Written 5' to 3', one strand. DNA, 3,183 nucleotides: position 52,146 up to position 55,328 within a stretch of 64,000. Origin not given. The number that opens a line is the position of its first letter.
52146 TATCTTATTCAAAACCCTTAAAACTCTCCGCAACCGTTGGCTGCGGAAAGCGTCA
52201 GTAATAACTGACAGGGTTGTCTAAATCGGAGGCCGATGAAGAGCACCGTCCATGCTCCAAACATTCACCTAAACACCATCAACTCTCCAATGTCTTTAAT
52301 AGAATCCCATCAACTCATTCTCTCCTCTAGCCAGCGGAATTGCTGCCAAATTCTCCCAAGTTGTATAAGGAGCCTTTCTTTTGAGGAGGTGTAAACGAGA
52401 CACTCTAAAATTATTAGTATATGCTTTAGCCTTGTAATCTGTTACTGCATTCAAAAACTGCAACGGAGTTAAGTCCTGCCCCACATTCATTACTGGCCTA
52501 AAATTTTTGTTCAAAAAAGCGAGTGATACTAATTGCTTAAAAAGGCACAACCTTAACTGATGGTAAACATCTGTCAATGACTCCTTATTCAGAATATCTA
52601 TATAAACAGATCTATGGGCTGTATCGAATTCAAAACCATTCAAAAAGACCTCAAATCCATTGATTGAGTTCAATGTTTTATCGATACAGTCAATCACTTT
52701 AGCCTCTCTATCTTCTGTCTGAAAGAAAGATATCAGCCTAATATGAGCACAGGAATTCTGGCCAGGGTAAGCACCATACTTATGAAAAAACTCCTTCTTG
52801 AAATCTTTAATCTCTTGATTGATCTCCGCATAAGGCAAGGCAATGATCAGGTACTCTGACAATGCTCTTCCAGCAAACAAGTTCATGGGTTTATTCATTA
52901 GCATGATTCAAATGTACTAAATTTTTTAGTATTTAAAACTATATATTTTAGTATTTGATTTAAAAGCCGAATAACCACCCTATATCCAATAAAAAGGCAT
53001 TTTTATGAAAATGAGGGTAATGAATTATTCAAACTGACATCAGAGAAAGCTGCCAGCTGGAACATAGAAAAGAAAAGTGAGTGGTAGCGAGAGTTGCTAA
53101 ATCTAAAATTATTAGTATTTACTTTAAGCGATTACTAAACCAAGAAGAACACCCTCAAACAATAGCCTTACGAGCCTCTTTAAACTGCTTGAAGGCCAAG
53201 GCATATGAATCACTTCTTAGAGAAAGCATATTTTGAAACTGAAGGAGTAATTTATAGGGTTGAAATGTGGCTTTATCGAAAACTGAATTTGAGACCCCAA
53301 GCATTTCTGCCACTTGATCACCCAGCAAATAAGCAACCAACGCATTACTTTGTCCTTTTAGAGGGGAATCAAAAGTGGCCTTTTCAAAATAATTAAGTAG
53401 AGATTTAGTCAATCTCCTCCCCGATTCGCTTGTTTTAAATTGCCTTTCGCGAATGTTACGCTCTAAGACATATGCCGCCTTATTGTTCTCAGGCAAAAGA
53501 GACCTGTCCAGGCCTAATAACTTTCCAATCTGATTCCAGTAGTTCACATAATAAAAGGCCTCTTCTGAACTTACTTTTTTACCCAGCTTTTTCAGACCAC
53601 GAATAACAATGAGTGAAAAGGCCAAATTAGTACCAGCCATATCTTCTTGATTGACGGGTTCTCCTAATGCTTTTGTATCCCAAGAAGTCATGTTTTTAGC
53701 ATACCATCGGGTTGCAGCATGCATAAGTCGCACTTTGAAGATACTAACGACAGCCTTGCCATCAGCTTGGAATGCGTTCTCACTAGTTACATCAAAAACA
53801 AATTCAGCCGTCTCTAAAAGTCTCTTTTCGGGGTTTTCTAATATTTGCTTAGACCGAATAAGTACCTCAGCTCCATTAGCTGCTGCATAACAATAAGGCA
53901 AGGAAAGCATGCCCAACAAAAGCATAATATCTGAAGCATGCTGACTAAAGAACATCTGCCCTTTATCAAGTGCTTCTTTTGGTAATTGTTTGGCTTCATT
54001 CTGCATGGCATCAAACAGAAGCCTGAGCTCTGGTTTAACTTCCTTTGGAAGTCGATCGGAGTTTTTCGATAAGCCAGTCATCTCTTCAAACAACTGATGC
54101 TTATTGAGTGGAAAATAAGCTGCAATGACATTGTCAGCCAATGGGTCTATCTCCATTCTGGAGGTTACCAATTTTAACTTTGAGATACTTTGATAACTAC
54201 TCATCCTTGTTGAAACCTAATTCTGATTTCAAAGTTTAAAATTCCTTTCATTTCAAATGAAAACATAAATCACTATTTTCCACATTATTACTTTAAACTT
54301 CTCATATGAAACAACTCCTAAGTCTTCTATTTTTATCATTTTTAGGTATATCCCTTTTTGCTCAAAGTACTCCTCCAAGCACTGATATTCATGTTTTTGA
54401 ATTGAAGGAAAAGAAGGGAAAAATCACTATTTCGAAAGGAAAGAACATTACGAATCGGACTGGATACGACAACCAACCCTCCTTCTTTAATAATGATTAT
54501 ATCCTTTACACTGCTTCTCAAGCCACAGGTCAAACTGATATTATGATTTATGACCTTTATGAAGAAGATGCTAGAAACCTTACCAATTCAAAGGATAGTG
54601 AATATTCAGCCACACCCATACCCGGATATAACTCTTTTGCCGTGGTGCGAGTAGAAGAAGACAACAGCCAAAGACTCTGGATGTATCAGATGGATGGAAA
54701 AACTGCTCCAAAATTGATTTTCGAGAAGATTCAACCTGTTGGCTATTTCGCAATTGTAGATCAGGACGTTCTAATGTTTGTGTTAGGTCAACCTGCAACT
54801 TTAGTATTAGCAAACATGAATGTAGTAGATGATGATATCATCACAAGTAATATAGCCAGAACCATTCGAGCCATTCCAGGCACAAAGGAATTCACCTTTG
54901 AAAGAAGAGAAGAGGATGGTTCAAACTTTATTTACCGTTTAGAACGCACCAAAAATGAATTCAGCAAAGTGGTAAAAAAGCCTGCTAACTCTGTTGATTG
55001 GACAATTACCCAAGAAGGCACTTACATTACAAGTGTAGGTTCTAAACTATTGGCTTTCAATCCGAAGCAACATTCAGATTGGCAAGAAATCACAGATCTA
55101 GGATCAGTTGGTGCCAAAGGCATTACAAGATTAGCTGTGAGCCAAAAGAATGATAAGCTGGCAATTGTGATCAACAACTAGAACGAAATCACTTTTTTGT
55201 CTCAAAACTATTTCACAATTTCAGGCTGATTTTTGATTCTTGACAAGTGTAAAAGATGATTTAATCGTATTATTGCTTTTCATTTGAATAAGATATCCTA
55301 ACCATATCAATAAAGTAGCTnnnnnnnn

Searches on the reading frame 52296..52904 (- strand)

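Call 3: search_protein_families(library=pfam, proteins=[window:52296-52904:-], max_evalue=1)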
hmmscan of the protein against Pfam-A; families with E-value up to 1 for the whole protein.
window:52296-52904:- (202 aa): 1 family
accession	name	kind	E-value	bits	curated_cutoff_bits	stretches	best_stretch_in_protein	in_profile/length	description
PF13563.12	2_5_RNA_ligase2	-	1.5e-11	45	27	1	27-177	4-149/152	2'-5' RNA ligase superfamily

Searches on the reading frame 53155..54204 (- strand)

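Call 3: search_protein_families(library=pfam, proteins=[window:53155-54204:-], max_evalue=1)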
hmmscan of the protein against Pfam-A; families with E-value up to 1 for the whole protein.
window:53155-54204:- (349 aa): 1 family
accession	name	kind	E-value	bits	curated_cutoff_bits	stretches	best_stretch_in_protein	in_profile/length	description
PF09995.15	MPAB_Lcp_cat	-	1.3e-16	61.8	23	1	117-315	33-223/231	ER-bound oxygenase mpaB/B'/Rubber oxygenase, catalytic domain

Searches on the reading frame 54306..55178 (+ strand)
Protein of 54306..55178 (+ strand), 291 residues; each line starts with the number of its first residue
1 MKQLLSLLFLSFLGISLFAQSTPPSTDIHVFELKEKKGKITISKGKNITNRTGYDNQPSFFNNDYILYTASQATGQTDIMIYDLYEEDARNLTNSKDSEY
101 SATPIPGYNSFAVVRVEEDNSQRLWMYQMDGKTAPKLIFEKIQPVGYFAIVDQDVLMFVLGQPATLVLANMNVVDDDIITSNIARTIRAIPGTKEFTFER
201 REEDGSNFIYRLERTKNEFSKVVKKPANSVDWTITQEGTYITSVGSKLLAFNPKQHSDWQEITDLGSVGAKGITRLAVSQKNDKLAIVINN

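Call 3: search_protein_families(library=pfam, proteins=[window:54306-55178:+], max_evalue=1)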
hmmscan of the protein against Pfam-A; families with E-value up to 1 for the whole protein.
window:54306-55178:+ (291 aa): 2 families
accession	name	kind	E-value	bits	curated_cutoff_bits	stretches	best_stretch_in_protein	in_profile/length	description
PF07676.18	PD40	-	0.021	15.2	20.9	1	46-80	2-37/38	WD40-like Beta Propeller Repeat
PF14478.12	DUF4430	-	0.1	13.5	23.8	0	119-138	36-55/72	Domain of unknown function (DUF4430)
